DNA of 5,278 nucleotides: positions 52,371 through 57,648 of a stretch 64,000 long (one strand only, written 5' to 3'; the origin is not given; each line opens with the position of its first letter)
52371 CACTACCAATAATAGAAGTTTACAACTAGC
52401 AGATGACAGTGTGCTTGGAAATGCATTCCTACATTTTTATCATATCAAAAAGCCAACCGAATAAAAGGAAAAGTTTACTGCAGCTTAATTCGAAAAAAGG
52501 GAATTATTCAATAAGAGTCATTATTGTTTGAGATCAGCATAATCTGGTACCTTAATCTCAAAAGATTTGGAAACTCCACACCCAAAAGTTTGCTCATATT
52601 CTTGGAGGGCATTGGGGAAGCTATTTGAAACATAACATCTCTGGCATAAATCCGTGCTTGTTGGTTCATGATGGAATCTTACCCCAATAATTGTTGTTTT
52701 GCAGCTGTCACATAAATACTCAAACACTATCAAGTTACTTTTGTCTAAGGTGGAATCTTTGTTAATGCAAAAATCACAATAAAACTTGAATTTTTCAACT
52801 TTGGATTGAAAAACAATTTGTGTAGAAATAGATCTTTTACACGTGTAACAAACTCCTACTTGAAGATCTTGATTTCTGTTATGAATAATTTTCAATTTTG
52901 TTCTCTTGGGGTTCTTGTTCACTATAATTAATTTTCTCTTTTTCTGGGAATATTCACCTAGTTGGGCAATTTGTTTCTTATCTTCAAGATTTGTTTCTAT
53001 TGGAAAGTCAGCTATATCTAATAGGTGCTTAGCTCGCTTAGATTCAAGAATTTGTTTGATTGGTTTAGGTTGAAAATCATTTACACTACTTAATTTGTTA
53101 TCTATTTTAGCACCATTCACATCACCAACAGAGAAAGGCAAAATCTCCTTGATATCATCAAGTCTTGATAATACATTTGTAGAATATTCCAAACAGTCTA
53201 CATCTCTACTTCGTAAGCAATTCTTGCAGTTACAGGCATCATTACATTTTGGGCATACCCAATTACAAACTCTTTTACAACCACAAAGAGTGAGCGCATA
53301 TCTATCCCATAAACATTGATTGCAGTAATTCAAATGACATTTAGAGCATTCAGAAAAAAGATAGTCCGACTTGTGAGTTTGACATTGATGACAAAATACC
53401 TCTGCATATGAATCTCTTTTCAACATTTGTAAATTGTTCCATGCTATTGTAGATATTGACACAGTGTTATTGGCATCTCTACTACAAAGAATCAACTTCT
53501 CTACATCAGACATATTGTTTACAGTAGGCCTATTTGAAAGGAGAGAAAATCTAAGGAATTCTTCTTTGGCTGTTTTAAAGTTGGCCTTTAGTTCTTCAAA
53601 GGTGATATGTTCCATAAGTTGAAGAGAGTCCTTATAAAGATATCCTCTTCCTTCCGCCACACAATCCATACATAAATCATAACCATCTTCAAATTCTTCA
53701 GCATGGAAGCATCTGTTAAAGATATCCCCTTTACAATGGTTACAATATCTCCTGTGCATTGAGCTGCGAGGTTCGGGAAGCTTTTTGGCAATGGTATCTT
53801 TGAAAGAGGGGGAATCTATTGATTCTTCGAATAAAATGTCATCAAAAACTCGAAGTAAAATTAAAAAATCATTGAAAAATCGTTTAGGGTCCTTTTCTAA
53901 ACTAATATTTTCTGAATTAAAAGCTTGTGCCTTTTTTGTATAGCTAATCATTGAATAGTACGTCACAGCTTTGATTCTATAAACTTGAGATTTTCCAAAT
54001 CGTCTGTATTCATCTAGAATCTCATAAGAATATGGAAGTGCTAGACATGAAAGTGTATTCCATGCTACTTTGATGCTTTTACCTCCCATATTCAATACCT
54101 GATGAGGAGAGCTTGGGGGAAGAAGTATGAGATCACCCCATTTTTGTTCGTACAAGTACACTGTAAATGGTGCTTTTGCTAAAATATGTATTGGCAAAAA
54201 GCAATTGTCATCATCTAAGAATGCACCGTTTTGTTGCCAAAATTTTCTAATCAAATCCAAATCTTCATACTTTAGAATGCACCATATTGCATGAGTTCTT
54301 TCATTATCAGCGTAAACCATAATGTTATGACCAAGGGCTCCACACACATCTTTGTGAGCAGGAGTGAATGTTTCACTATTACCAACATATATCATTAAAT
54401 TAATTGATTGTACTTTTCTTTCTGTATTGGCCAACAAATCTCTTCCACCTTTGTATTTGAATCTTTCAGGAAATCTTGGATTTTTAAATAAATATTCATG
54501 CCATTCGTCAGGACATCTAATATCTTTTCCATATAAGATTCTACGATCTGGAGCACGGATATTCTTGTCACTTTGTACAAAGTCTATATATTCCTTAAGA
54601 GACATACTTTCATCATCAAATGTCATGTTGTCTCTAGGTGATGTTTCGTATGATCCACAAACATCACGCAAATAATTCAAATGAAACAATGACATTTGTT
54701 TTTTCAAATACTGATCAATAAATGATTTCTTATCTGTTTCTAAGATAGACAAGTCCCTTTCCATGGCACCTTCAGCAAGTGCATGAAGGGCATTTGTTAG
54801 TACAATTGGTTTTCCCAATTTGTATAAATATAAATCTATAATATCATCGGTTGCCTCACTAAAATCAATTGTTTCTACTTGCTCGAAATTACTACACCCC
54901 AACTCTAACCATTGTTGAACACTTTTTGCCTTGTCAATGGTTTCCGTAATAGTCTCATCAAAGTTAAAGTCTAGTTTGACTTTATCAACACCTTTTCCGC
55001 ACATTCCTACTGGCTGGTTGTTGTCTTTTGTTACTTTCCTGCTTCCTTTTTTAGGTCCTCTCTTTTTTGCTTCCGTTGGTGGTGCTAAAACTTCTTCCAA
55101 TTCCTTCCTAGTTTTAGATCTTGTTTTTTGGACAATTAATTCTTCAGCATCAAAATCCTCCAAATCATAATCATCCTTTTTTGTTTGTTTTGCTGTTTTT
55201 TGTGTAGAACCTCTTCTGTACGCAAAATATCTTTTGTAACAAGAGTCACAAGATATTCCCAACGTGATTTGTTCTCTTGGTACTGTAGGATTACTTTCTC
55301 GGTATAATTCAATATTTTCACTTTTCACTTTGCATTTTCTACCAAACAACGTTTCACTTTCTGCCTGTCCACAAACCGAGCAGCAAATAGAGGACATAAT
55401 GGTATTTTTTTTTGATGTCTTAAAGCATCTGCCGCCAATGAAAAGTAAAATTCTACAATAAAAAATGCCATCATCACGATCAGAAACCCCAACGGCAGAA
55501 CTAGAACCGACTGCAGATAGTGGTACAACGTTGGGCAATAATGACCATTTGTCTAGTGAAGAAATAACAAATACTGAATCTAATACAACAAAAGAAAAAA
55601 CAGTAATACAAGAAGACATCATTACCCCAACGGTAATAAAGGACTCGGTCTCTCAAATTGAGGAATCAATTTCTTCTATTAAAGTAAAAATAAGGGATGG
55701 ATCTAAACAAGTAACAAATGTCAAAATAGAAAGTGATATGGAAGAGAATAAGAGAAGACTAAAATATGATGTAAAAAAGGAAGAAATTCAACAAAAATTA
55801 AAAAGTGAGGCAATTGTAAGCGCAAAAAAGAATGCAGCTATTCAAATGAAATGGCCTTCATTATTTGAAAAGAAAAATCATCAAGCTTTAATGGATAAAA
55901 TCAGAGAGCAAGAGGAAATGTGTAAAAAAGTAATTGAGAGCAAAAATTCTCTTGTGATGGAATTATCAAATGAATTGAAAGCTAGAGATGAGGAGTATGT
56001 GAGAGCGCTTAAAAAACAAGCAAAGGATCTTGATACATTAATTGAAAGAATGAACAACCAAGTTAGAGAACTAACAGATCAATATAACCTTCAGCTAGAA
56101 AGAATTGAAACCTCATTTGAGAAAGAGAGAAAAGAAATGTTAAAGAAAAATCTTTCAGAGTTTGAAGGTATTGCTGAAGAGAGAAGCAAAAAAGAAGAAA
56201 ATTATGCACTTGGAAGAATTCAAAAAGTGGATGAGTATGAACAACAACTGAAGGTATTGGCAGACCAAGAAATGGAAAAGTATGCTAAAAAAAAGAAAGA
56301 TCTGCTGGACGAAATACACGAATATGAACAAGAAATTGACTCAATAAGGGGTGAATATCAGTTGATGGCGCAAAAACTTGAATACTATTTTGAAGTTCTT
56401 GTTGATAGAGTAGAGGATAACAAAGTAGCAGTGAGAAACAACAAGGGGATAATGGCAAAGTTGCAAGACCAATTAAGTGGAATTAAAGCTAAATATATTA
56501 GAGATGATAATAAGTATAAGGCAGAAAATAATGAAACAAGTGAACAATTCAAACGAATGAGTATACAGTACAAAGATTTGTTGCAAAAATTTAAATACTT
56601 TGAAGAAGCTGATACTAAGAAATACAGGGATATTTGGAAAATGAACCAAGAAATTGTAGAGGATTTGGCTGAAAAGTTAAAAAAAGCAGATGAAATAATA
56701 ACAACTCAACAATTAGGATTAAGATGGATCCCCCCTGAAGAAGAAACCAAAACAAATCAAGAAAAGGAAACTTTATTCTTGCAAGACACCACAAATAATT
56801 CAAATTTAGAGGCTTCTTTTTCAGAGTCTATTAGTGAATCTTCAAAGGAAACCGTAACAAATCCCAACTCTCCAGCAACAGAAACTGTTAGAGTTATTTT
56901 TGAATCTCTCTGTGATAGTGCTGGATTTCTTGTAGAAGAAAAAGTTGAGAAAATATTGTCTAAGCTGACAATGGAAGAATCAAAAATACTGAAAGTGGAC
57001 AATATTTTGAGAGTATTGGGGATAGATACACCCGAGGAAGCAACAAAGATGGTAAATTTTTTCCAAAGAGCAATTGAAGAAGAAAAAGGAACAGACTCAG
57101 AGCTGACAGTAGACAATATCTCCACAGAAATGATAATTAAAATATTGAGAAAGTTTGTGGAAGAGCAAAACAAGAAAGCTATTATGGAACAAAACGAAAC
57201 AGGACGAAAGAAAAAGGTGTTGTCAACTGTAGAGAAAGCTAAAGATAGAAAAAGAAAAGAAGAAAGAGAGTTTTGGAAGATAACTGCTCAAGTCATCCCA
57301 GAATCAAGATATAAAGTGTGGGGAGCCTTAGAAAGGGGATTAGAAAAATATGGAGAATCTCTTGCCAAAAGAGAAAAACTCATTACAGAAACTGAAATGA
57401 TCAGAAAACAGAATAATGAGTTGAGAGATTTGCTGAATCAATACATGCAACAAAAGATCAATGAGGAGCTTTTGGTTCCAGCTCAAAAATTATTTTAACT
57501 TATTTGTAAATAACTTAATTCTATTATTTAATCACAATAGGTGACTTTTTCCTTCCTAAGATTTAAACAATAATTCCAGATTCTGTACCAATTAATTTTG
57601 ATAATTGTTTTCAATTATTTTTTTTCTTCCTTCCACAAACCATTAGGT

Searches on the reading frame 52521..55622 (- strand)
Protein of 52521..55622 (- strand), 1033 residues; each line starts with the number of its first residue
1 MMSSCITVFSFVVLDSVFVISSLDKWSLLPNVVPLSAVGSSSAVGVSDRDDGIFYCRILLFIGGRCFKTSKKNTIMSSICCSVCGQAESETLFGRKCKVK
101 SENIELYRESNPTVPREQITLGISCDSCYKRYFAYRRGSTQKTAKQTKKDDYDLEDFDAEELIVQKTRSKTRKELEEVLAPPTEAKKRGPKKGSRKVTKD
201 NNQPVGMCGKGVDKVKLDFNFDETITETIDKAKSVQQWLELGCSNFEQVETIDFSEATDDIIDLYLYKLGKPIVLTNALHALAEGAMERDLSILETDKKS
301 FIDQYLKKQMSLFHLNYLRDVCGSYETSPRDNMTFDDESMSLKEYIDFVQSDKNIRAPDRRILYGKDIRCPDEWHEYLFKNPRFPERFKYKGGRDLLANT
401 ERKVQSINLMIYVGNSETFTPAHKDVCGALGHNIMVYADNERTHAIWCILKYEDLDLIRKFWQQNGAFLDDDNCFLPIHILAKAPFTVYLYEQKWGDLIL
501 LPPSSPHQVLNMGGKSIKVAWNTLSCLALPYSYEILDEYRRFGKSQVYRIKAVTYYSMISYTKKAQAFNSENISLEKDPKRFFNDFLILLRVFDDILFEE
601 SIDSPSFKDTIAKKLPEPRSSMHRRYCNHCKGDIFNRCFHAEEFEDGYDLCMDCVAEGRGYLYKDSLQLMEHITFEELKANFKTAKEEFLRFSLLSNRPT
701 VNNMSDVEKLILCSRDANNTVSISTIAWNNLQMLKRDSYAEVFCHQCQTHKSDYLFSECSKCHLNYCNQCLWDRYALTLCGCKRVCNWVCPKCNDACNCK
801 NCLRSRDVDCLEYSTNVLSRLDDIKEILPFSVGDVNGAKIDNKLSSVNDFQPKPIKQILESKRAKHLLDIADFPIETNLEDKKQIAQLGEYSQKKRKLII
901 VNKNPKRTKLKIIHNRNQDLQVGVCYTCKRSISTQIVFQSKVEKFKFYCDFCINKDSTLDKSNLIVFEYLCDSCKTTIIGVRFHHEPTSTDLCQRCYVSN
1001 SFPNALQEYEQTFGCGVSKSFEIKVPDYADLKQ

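Call 69: search_protein_families(library=pfam, max_evalue=0.00001, proteins=[window:52521-55622:-])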
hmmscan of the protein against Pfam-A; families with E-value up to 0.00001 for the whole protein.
window:52521-55622:- (1033 aa): 2 families
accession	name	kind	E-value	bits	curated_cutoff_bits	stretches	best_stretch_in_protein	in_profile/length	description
PF02373.28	JmjC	-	1.7e-09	38.6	24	1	411-522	2-113/114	JmjC domain, hydroxylase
PF10497.14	zf-4CXXC_R1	-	1.3e-08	35.3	22.7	1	740-810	5-79/99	Zinc-finger domain of monoamine-oxidase A repressor R1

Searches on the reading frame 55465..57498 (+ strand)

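Call 69: search_protein_families(library=pfam, max_evalue=0.00001, proteins=[window:55465-57498:+])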
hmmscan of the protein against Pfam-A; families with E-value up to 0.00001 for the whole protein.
window:55465-57498:+ (677 aa): 2 families
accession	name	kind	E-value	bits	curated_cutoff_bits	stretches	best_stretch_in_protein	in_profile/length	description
PF14775.11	NYD-SP28_assoc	-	7.9e-21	74.4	27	1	602-661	1-60/60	Sperm tail C-terminal domain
PF14772.11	NYD-SP28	-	8.1e-21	74.4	22.1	1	89-189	2-102/102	Sperm tail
